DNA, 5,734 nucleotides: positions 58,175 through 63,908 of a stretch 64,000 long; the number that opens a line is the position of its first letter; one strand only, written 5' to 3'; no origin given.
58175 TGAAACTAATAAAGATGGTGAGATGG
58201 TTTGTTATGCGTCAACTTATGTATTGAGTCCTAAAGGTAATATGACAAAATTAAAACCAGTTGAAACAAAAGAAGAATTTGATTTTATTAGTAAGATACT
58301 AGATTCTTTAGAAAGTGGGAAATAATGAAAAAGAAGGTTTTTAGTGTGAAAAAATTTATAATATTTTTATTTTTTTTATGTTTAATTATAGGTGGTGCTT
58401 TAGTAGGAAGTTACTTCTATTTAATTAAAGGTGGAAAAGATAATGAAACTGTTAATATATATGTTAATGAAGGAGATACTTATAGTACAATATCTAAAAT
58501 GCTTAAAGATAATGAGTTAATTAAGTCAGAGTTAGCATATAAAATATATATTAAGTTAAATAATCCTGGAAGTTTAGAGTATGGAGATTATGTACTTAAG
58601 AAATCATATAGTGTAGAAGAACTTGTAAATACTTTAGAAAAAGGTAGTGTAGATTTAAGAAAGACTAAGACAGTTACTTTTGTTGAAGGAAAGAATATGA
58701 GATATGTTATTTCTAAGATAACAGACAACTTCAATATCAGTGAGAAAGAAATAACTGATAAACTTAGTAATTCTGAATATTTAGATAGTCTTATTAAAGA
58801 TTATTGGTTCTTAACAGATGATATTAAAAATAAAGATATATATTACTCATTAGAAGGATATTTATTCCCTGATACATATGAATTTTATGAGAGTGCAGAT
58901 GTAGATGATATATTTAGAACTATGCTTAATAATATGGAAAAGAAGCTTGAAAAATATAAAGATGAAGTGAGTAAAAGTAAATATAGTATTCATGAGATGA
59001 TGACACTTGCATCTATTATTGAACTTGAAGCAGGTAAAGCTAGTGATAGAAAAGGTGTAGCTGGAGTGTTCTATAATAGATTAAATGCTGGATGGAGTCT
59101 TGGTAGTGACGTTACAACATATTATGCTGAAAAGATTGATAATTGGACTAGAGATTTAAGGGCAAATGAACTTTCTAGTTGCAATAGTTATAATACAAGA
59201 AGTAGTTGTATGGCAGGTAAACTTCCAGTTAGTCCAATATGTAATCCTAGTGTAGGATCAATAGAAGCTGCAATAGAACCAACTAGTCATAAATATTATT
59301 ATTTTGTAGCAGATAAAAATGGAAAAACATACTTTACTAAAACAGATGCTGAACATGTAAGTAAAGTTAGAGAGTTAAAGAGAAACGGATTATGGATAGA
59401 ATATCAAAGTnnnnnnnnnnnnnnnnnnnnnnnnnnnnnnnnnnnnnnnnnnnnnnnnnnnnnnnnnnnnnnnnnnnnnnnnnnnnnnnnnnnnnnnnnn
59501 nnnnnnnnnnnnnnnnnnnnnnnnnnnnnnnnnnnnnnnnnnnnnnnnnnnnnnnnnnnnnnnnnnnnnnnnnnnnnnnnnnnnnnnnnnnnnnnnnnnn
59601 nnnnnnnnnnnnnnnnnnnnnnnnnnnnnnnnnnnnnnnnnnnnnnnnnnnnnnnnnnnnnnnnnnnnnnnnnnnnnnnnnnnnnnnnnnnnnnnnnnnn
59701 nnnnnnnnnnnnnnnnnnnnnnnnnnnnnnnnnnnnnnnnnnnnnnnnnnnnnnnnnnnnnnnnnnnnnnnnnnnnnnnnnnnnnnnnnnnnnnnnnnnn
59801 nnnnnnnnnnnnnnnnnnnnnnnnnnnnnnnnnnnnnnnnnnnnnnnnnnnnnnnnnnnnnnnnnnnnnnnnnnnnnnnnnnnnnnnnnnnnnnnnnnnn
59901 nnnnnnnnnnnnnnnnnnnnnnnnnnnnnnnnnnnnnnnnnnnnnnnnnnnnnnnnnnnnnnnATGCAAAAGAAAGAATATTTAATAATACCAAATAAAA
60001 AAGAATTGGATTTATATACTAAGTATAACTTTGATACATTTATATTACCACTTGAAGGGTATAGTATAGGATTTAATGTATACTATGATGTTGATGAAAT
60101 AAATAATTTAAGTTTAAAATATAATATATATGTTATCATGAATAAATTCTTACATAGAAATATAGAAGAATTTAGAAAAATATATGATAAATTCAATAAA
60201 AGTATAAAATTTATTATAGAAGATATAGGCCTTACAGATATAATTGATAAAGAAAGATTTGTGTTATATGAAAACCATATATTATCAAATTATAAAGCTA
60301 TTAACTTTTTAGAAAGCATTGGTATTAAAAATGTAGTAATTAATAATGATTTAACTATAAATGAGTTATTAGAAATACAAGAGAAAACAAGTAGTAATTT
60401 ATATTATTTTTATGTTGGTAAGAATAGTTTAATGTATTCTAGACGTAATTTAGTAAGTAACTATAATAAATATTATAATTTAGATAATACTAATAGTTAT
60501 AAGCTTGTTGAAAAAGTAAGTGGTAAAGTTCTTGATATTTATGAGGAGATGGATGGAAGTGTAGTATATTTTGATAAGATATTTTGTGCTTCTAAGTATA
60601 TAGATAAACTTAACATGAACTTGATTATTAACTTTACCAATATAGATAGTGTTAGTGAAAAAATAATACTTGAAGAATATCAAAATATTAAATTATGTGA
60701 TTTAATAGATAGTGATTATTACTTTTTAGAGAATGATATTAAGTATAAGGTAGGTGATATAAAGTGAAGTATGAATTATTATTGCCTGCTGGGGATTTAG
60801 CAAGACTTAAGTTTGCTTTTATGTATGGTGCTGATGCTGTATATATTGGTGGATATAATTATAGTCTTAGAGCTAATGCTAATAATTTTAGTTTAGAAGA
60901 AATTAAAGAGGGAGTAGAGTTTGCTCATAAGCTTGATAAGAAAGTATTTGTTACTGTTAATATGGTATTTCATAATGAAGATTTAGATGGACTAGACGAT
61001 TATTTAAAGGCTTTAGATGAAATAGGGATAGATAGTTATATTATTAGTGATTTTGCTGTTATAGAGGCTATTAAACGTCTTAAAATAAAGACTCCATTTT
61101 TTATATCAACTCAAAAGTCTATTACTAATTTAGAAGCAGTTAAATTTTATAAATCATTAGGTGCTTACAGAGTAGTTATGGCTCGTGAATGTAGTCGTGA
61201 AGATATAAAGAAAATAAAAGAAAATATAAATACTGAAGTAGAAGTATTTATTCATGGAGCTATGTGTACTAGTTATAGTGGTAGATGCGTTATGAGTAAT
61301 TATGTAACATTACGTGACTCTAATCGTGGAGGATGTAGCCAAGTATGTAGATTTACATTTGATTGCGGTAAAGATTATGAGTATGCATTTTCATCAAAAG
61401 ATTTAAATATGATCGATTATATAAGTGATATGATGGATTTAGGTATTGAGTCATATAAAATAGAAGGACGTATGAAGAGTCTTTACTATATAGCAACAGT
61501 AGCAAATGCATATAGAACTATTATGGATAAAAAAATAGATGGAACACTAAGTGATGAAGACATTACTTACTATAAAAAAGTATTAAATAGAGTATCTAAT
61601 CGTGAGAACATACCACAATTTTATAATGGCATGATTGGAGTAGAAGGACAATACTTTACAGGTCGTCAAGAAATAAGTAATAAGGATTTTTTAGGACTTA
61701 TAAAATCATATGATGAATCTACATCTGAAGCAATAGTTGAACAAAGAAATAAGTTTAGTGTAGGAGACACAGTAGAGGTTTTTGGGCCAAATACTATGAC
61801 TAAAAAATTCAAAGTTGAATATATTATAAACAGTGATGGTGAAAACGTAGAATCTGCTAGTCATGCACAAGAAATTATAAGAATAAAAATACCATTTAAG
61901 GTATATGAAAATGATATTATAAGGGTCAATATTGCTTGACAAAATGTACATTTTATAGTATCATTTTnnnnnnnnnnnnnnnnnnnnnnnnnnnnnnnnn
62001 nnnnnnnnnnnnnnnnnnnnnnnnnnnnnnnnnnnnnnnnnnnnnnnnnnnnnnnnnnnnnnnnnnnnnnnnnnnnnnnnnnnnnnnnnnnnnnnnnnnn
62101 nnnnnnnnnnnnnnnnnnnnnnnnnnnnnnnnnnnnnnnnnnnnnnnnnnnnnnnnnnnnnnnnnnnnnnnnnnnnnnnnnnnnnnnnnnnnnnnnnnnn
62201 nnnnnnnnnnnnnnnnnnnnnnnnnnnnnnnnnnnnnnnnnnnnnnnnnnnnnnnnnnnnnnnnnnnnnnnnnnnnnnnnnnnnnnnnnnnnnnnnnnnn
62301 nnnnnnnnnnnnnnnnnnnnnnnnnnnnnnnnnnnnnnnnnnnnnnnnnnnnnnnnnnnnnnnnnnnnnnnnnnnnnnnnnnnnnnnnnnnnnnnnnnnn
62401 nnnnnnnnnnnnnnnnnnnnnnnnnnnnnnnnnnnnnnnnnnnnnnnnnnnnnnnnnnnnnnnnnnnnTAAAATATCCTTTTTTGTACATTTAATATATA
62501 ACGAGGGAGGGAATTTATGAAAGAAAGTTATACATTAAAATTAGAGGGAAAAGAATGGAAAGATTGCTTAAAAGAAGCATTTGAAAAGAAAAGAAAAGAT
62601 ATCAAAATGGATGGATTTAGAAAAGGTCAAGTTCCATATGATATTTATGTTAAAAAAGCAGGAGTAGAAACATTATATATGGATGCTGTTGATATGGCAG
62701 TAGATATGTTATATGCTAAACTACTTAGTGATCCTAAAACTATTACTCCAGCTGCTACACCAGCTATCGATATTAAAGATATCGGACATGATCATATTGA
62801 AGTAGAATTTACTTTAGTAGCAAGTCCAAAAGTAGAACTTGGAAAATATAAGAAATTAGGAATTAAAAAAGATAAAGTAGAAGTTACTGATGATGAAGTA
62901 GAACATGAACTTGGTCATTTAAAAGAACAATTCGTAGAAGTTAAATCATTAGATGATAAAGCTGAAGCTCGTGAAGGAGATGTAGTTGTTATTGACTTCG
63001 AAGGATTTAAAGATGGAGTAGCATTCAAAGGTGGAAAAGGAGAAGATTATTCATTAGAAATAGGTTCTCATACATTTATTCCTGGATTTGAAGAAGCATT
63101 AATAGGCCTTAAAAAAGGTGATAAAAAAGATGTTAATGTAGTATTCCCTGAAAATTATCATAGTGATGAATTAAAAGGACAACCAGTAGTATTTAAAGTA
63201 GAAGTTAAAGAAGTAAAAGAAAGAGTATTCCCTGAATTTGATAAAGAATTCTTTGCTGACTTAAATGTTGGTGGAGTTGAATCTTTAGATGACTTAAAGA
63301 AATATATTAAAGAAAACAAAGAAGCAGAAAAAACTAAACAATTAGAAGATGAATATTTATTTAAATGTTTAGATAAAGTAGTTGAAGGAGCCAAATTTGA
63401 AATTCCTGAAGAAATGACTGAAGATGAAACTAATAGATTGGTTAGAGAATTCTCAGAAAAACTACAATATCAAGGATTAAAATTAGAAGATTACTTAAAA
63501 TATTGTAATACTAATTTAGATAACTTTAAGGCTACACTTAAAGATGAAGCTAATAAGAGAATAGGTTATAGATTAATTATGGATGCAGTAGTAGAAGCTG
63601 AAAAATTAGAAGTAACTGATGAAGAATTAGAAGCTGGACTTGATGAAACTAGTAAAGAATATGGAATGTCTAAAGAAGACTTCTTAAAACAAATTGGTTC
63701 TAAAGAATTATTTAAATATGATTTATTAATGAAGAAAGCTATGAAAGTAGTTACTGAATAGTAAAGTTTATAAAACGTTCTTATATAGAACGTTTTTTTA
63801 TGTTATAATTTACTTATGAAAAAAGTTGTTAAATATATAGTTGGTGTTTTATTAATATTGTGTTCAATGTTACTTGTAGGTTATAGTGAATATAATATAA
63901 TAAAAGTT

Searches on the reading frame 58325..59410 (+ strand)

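Call 27: search_protein_families(library=pfam, proteins=[window:58325-59410:+], max_evalue=0.0001)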
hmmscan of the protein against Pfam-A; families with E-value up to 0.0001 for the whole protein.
window:58325-59410:+ (362 aa): 1 family
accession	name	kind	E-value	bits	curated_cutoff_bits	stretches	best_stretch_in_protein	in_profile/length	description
PF02618.21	YceG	-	2.6e-72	244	32.4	1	45-349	1-274/275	YceG-like family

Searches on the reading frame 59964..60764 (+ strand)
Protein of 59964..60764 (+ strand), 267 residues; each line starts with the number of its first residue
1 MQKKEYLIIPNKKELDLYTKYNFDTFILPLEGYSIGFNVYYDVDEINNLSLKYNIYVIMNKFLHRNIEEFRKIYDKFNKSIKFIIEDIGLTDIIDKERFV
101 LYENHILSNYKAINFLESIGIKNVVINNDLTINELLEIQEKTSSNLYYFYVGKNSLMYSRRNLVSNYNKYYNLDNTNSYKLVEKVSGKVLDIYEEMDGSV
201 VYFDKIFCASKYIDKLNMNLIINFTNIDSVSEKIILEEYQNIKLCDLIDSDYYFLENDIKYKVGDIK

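Call 27: search_protein_families(library=pfam, proteins=[window:59964-60764:+], max_evalue=0.0001)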
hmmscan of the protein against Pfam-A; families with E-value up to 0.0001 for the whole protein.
window:59964-60764:+ (267 aa): 1 family
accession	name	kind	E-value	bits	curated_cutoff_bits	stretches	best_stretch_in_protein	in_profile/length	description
PF01136.24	Peptidase_U32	-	1.2e-13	51.4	22.4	1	82-216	18-164/233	Peptidase family U32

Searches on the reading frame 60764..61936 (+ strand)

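Call 27: search_protein_families(library=pfam, proteins=[window:60764-61936:+], max_evalue=0.0001)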
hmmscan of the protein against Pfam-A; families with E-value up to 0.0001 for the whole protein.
window:60764-61936:+ (391 aa): 2 families
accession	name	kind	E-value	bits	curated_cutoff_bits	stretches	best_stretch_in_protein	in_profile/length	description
PF01136.24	Peptidase_U32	-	2.9e-70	236.6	22.4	1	75-289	2-229/233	Peptidase family U32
PF16325.11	Peptidase_U32_C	-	2.3e-26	92.2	28.2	1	306-387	2-83/83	Peptidase family U32 C-terminal domain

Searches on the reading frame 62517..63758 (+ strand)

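Call 27: search_protein_families(library=pfam, proteins=[window:62517-63758:+], max_evalue=0.0001)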
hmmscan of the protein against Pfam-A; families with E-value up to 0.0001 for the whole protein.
window:62517-63758:+ (414 aa): 3 families
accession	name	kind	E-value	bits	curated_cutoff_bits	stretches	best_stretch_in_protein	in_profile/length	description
PF05698.19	Trigger_C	-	3.1e-34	118.8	22.7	1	256-413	1-161/162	Bacterial trigger factor protein (TF) C-terminus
PF05697.18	Trigger_N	-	2.4e-26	93.2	22.2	1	4-133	14-142/144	Bacterial trigger factor protein (TF)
PF00254.34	FKBP_C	-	1.4e-17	64.2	21.1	1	149-231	3-94/94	FKBP-type peptidyl-prolyl cis-trans isomerase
